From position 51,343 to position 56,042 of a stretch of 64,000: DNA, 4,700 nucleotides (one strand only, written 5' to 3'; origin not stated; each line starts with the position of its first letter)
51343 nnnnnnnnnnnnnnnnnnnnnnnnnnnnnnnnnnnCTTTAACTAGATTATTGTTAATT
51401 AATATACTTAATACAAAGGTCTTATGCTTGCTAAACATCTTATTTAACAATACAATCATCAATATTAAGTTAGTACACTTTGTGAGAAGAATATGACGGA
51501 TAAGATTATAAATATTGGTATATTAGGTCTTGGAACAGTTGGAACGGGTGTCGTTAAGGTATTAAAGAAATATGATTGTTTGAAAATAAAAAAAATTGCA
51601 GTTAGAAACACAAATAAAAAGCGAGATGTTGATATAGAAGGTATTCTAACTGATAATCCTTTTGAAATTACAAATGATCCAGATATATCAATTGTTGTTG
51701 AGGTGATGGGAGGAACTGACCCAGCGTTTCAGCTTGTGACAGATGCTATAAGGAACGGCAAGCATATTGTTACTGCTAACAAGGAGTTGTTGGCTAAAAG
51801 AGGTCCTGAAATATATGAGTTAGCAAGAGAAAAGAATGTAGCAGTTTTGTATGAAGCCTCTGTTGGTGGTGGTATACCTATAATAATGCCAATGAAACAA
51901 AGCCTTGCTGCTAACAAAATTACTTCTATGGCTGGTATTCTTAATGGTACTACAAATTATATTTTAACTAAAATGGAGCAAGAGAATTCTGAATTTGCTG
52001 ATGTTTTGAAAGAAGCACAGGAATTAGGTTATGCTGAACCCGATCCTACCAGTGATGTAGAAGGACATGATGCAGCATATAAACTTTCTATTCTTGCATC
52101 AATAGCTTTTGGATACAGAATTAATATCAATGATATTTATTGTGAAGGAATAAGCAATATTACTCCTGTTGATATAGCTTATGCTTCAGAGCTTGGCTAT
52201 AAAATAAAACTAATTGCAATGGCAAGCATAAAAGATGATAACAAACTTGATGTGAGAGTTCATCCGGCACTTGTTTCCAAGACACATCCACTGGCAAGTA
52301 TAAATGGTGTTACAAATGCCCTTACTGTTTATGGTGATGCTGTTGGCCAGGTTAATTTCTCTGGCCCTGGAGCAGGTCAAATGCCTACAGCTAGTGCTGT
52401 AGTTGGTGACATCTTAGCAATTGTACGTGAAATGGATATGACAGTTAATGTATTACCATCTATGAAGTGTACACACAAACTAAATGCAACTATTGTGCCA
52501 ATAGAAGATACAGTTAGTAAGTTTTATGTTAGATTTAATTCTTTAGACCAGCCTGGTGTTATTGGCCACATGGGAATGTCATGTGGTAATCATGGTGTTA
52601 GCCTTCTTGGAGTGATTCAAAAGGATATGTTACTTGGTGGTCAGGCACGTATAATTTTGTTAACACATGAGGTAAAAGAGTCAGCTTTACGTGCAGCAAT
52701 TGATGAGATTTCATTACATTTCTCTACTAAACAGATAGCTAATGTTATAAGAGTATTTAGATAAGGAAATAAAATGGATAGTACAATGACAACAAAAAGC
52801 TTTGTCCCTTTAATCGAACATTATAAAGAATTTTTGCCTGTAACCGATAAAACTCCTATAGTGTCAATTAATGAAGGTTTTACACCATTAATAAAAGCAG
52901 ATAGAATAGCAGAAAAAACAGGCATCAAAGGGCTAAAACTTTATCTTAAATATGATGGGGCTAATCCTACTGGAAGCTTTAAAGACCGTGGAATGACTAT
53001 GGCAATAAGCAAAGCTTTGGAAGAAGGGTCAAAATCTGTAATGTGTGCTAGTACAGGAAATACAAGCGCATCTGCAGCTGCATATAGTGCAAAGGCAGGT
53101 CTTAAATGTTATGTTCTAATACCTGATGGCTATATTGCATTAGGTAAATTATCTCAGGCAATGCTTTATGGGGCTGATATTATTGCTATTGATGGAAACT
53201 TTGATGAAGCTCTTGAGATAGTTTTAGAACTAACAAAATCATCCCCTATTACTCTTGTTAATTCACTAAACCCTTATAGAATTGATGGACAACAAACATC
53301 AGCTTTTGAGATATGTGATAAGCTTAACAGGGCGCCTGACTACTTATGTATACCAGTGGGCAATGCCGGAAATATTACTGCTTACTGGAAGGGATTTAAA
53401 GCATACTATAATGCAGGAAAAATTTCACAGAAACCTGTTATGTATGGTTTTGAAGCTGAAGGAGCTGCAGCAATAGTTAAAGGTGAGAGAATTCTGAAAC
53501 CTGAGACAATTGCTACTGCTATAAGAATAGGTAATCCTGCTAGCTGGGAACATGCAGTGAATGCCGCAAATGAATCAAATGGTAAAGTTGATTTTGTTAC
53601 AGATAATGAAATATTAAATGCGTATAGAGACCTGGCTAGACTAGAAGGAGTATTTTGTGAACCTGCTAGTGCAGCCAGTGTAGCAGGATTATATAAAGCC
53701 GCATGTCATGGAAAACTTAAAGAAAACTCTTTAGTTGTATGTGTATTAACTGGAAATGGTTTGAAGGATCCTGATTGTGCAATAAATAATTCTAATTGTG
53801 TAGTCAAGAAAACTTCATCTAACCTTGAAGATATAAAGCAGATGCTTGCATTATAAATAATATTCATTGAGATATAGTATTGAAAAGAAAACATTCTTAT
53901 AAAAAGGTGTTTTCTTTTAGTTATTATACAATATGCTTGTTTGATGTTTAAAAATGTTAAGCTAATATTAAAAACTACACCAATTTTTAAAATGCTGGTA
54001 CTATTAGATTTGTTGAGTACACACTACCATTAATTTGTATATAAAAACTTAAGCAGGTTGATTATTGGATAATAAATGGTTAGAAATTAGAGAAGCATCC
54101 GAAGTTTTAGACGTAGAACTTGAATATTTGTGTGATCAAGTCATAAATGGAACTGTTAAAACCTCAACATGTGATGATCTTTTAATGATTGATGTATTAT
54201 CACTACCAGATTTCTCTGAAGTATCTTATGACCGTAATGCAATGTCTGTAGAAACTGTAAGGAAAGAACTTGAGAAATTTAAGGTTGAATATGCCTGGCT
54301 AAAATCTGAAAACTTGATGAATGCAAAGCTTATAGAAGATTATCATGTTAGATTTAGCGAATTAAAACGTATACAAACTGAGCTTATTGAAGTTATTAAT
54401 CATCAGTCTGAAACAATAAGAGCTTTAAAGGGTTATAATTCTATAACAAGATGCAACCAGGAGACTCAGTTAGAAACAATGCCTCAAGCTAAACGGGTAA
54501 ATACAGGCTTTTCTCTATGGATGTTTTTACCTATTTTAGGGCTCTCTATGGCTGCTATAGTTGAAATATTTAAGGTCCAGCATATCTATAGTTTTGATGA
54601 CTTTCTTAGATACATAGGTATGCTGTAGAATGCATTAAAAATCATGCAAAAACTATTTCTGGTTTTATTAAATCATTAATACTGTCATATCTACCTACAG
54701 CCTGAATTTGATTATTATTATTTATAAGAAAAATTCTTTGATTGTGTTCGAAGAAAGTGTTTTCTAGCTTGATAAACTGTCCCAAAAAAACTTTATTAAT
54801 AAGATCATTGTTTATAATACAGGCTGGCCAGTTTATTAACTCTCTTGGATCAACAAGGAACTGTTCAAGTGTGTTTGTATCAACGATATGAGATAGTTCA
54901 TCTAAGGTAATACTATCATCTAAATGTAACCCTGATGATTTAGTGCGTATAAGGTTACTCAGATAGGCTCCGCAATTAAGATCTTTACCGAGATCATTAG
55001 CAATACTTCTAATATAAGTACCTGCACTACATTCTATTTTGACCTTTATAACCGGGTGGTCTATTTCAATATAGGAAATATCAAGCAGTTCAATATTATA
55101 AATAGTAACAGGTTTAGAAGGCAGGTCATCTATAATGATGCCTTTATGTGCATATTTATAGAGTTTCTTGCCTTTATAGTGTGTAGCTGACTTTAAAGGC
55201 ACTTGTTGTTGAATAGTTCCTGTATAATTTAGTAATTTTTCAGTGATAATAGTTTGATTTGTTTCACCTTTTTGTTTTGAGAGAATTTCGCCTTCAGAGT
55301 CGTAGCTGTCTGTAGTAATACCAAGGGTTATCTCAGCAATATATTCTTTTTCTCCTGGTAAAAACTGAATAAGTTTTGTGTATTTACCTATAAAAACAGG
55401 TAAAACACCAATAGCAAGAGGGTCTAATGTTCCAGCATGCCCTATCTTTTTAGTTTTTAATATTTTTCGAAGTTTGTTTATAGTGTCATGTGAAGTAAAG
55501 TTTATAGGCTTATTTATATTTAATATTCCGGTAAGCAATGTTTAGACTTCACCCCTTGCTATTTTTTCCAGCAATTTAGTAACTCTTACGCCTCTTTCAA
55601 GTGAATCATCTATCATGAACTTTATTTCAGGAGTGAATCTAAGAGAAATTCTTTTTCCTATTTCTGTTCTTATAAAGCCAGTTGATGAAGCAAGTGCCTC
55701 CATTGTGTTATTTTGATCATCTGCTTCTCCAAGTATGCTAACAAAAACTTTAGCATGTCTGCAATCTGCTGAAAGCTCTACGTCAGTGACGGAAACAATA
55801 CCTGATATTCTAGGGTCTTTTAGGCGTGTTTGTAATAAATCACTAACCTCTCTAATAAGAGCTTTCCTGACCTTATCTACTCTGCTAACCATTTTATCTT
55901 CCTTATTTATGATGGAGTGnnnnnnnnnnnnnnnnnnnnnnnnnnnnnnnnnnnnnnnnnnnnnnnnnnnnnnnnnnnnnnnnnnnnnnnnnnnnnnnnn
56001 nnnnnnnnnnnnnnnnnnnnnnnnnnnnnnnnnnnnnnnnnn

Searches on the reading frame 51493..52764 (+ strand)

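Call 62: search_protein_families(library=pfam, proteins=[window:51493-52764:+], max_evalue=0.000001)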
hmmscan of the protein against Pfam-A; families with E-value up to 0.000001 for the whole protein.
window:51493-52764:+ (423 aa): 2 families
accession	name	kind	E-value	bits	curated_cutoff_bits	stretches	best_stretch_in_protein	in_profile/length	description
PF00742.24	Homoserine_dh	-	1.4e-70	237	22.9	1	129-308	1-173/173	Homoserine dehydrogenase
PF03447.22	NAD_binding_3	-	2.1e-17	64.3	24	1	12-121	1-116/116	Homoserine dehydrogenase, NAD binding domain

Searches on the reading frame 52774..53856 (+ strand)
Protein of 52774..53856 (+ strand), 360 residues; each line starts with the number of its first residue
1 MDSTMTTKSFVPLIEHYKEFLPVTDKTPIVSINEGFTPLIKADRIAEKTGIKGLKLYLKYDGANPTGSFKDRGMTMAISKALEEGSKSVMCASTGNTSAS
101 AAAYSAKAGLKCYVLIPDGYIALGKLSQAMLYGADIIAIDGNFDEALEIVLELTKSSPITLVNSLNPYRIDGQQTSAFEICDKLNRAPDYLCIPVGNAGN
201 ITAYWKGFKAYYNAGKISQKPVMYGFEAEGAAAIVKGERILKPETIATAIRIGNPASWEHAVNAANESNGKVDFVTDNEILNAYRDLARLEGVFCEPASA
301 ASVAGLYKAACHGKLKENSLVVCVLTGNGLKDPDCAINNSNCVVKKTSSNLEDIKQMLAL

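Call 63: search_protein_families(library=pfam, proteins=[window:52774-53856:+], max_evalue=0.000001)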
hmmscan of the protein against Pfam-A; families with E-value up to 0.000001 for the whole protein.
window:52774-53856:+ (360 aa): 1 family
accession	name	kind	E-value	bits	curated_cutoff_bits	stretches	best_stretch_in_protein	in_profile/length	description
PF00291.31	PALP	-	5.1e-74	249.7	35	1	31-327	2-295/295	Pyridoxal-phosphate dependent enzyme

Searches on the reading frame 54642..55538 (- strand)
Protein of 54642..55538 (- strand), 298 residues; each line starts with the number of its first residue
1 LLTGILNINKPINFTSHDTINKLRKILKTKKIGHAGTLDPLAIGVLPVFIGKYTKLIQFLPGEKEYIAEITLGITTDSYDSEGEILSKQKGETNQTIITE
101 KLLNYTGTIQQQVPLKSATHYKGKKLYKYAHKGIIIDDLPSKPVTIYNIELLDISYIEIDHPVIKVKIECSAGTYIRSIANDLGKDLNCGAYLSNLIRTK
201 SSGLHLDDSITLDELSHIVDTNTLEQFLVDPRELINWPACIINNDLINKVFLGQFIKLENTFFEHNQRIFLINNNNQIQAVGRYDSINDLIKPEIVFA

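Call 63: search_protein_families(library=pfam, proteins=[window:54642-55538:-], max_evalue=0.000001)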
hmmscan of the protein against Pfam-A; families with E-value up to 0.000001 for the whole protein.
window:54642-55538:- (298 aa): 2 families
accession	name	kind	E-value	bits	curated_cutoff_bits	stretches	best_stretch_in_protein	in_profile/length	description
PF01509.24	TruB_N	-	8.8e-46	156.4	27.3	1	24-176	1-149/149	TruB family pseudouridylate synthase (N terminal domain)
PF16198.10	TruB_C_2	-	1.3e-07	32.1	29.3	1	177-221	1-47/66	tRNA pseudouridylate synthase B C-terminal domain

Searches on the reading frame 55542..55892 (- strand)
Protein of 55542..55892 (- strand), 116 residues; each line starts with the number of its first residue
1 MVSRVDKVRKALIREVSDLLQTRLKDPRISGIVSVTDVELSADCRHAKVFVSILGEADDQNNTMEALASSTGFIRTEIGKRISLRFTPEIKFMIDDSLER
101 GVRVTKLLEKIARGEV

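Call 63: search_protein_families(library=pfam, proteins=[window:55542-55892:-], max_evalue=0.000001)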
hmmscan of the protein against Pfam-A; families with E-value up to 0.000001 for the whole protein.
window:55542-55892:- (116 aa): 1 family
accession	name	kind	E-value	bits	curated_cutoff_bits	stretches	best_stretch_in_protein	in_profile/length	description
PF02033.23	RBFA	-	1.9e-34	118.5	34.7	1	4-108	1-105/105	Ribosome-binding factor A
